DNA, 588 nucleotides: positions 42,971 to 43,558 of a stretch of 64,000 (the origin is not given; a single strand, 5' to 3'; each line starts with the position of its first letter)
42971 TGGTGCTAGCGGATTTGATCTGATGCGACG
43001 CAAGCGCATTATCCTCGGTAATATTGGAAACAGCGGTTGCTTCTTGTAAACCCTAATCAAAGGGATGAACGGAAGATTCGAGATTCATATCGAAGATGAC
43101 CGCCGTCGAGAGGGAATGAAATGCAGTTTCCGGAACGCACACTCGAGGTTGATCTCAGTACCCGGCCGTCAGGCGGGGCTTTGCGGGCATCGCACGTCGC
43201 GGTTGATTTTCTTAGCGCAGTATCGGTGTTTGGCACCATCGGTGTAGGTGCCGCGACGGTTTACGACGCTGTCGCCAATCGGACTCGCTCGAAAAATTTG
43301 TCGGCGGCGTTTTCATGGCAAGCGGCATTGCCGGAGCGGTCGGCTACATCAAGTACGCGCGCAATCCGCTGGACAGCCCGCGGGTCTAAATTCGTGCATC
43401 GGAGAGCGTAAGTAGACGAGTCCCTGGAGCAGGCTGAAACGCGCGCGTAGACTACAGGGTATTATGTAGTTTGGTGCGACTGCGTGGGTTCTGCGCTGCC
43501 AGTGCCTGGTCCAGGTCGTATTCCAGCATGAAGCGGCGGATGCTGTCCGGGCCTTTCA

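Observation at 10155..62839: Four genes interrupted by single-base indels in homopolymer runs (htpG, thrB, mutL, small membrane protein)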

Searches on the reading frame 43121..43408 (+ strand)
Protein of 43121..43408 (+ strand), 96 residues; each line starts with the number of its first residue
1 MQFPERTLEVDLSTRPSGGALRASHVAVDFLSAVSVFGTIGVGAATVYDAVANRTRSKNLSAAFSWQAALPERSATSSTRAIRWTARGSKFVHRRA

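Call 30: search_protein_representatives(protein=window:43121-43408:+)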
Query: 96 residues. Proteins with E-value up to 0.001 (for the whole library): 1; up to 1e-10: 0; up to 1e-30: 0. The best 1 are listed.
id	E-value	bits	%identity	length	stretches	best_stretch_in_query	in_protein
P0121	5.7e-07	46.0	28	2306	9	43-87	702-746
